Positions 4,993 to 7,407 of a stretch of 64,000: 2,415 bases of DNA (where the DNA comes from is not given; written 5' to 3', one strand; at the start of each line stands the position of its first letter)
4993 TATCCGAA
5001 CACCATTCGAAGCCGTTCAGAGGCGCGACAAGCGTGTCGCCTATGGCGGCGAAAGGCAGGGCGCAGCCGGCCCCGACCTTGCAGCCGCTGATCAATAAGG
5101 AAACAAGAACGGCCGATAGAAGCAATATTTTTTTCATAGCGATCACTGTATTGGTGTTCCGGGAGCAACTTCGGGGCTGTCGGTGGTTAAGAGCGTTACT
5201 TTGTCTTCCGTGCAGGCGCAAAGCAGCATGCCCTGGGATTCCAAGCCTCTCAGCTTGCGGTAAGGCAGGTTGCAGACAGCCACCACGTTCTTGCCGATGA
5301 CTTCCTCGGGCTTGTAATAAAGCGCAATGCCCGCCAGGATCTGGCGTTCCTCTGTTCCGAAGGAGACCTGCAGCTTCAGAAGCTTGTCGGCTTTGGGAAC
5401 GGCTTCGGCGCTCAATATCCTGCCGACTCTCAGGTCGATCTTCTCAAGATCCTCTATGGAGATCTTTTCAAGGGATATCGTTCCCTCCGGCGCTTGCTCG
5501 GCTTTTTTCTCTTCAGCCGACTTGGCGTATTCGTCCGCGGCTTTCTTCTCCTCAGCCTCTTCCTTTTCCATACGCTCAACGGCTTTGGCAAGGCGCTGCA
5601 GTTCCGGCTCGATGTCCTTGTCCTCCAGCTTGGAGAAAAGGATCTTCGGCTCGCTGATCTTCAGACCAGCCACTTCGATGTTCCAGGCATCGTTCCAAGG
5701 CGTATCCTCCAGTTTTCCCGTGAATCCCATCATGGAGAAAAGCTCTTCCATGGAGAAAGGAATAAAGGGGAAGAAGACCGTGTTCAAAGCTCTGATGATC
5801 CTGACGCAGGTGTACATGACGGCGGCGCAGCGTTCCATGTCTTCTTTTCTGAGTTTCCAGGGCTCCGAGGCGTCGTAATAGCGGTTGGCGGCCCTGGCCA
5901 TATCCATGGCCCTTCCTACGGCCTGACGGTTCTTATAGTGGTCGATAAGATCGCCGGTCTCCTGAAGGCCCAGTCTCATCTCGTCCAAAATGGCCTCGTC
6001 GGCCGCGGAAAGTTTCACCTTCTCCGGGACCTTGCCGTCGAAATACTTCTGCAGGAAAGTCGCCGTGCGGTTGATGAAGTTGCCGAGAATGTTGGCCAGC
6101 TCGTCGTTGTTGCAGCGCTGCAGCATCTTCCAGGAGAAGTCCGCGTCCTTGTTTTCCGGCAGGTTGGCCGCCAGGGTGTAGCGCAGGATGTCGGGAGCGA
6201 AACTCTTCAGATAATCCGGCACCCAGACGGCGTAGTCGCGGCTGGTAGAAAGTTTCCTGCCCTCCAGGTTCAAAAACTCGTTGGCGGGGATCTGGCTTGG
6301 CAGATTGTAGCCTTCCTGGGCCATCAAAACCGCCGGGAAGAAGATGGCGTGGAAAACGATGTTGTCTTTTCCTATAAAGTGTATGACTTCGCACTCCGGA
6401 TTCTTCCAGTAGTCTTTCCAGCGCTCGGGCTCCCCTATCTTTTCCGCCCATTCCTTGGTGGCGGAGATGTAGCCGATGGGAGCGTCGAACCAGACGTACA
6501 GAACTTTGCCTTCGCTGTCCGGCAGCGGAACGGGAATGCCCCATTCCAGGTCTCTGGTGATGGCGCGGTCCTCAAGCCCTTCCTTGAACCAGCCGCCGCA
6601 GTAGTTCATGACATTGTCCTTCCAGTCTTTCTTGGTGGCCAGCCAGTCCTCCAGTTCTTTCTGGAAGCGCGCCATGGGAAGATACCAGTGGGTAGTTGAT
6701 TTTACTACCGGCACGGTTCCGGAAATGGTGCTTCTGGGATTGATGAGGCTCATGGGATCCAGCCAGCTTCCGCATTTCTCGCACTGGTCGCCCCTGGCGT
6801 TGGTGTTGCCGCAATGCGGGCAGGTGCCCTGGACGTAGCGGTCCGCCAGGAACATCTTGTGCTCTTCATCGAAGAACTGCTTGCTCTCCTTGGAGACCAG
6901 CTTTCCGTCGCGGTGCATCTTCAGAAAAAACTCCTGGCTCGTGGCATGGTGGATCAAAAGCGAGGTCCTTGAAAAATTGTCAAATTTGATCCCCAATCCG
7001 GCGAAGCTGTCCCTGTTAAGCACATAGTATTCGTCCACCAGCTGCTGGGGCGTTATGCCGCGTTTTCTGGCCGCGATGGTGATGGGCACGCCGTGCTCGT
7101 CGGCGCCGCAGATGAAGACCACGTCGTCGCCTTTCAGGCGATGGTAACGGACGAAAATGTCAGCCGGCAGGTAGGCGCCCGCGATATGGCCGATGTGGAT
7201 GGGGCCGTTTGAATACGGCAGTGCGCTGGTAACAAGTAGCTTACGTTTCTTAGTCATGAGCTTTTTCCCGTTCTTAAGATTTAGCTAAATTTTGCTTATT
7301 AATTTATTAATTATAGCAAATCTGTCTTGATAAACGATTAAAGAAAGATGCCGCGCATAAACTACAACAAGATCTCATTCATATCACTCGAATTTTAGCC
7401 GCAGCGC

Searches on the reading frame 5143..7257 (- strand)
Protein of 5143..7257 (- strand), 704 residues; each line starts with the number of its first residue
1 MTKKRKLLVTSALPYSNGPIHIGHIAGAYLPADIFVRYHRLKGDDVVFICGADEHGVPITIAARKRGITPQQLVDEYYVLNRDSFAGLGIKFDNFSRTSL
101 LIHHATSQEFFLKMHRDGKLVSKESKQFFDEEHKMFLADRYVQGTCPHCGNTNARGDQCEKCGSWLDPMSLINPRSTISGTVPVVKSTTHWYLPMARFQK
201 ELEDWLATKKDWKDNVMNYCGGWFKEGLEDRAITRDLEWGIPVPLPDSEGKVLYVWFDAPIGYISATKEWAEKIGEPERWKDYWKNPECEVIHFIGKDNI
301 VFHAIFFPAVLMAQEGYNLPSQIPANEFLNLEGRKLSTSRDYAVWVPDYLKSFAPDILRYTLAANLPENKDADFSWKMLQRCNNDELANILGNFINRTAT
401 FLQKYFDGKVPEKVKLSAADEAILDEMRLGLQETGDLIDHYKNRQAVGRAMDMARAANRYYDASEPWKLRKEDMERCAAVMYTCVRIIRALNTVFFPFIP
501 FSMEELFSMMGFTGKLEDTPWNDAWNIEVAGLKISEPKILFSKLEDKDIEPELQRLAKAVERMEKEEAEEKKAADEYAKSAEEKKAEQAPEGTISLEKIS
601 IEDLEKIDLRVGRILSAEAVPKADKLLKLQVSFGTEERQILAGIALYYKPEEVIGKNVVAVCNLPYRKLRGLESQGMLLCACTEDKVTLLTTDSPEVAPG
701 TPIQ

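Call 4: search_protein_families(library=pfam, proteins=[window:5143-7257:-], max_evalue=0.01)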
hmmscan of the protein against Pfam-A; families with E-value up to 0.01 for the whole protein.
window:5143-7257:- (704 aa): 6 families
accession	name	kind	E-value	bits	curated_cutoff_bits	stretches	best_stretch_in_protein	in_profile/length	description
PF09334.17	tRNA-synt_1g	-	7.3e-162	539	20.1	1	8-398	2-390/391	tRNA synthetases class I (M)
PF01588.26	tRNA_bind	-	1.8e-27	95.7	27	1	609-700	1-94/96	Putative tRNA binding domain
PF00133.28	tRNA-synt_1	-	4.1e-16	59.2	22.7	1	4-245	22-245/414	tRNA synthetases class I (I, L, M and V)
PF19303.5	Anticodon_3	-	9.7e-15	55.2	23.5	1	410-556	1-147/152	Anticodon binding domain of methionyl tRNA ligase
PF08264.19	Anticodon_1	-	3.9e-07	30.5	25.1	1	420-525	1-111/148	Anticodon-binding domain of tRNA ligase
PF01406.26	tRNA-synt_1e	-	0.00015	21.7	27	0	308-378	226-295/301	tRNA synthetases class I (C) catalytic domain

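Call 13: find_encoding_contigs(protein=window:5143-7257:-, flank=10000, max_places=10)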
Protein window:5143-7257:- (704 aa): 20 contigs read that carry it; 6 places shown.
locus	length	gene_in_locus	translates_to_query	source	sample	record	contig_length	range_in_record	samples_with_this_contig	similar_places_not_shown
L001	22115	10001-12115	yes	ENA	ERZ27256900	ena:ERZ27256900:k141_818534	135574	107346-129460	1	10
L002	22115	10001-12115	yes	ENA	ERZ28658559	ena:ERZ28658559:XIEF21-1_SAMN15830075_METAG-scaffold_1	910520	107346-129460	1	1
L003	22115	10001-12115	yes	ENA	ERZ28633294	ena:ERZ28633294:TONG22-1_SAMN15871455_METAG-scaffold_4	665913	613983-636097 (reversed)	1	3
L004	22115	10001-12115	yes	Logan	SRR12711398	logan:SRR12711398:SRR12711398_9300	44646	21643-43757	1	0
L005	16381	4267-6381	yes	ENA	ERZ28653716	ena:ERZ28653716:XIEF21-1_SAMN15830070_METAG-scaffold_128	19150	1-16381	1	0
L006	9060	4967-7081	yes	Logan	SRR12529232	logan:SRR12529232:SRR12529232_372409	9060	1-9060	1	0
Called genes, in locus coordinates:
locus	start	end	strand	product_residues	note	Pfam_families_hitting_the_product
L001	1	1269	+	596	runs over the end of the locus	-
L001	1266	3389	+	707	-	-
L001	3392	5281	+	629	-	PF18884:TSP3_bac (weak)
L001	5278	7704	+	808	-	PF05345:He_PIG (weak)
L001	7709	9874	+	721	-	-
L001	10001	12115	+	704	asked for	PF00133:tRNA-synt_1, PF09334:tRNA-synt_1g, PF19303:Anticodon_3, PF08264:Anticodon_1 (weak), PF01588:tRNA_bind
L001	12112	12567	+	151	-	-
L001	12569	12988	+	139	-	PF08753:NikR_C (weak)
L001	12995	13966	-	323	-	-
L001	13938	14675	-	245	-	PF03548:LolA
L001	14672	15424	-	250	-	PF02811:PHP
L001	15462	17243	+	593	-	PF00251:Glyco_hydro_32N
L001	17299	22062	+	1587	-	PF00675:Peptidase_M16, PF05193:Peptidase_M16_C, PF00675:Peptidase_M16 (weak), PF05193:Peptidase_M16_C, PF02065:Melibiase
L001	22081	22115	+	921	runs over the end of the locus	PF03781:FGE-sulfatase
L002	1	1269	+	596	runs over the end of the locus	-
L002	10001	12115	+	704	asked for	PF00133:tRNA-synt_1, PF09334:tRNA-synt_1g, PF19303:Anticodon_3, PF08264:Anticodon_1 (weak), PF01588:tRNA_bind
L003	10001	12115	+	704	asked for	PF00133:tRNA-synt_1, PF09334:tRNA-synt_1g, PF19303:Anticodon_3, PF08264:Anticodon_1 (weak), PF01588:tRNA_bind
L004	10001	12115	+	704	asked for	PF00133:tRNA-synt_1, PF09334:tRNA-synt_1g, PF19303:Anticodon_3, PF08264:Anticodon_1 (weak), PF01588:tRNA_bind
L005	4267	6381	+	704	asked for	PF00133:tRNA-synt_1, PF09334:tRNA-synt_1g, PF19303:Anticodon_3, PF08264:Anticodon_1 (weak), PF01588:tRNA_bind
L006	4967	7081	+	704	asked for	PF00133:tRNA-synt_1, PF09334:tRNA-synt_1g, PF19303:Anticodon_3, PF08264:Anticodon_1 (weak), PF01588:tRNA_bind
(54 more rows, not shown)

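Call 15: find_related_loci(query=window:5143-7257:-, collection=genome_contigs, flank=10000)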
Query window:5143-7257:- (704 aa) in genome_contigs; peptide patterns used: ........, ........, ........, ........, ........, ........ (x = any residue, [..] = any of these).
146 stretches matched a pattern; 32 encode a relative of the query (tblastn E <= 1e-3); 32 distinct loci.
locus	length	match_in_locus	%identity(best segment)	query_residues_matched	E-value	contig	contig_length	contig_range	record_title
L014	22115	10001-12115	96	1-704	0e+0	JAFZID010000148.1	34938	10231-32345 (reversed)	Bacterium isolate RGIG7788 Water_buffalos_Reticulum-1__c523743, whole genome shotgun sequence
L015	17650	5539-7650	92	1-704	0e+0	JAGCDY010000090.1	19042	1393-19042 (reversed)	Bacterium isolate RGIG9704 Yak_Omasum-2__c554047, whole genome shotgun sequence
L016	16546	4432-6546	93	1-704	0e+0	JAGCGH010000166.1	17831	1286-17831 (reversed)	Bacterium isolate RGIG9765 Yak_Omasum-5__c1038045, whole genome shotgun sequence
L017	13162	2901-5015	92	1-704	0e+0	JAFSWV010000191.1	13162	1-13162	Bacterium isolate RGIG3546 Goat_Rumen.Co__c2501031, whole genome shotgun sequence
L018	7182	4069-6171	90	1-704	0e+0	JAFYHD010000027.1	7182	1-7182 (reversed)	Bacterium isolate RGIG7086 Sheep_Rumen.Co__c572039, whole genome shotgun sequence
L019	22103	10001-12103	89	1-704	0e+0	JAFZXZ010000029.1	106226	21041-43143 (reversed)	Bacterium isolate RGIG8200 Water_buffalos_Rumen-3__c1881109, whole genome shotgun sequence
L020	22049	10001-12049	49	5-704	0e+0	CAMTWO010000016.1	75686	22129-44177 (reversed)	MAG: uncultured Ignavibacteriae bacterium isolate G03_MAG_00003 genome assembly, contig: G03_MAG_00003_000000000007, who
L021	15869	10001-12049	49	5-704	0e+0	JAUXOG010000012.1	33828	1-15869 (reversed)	MAG: Bacteroidota bacterium isolate C1_metabat.bin.52 C1_k141_147232, whole genome shotgun sequence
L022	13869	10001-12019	49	5-693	0e+0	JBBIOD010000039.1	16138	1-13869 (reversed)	MAG: Ignavibacteriales bacterium isolate FAS170219_bin_271 NODE_1621_length_16138_cov_9.657154, whole genome shotgun seq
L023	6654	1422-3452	49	1-704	0e+0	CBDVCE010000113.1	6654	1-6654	MAG TPA_asm: uncultured Sunxiuqinia sp. isolate SRR22302365_binner23_Refined_45 genome assembly, contig: ERZ25074835.988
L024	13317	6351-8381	49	1-704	0e+0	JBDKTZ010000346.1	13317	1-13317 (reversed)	MAG: Prolixibacteraceae bacterium isolate 7_bin.104_R1 c_000000086826, whole genome shotgun sequence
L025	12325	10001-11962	49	1-681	0e+0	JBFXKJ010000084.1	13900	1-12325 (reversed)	MAG: Mangrovibacterium sp. isolate CA_2019_TPIn_72 NODE_15348_length_13900_cov_5.150512_TPIn, whole genome shotgun seque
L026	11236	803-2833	48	1-704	0e+0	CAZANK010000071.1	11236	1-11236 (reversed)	MAG TPA_asm: uncultured Prolixibacteraceae bacterium isolate binchicken_co173_394 genome assembly, contig: NODE_19620_le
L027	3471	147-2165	47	5-703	0e+0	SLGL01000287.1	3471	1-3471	MAG: Balneolaceae bacterium isolate CSSed162cmB_94 CSSed16-2cmB-160431, whole genome shotgun sequence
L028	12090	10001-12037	47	1-704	0e+0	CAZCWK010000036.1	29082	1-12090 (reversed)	MAG TPA_asm: uncultured Bacteroidales bacterium isolate SRP192927_co3_572 genome assembly, contig: NODE_3110_length_2908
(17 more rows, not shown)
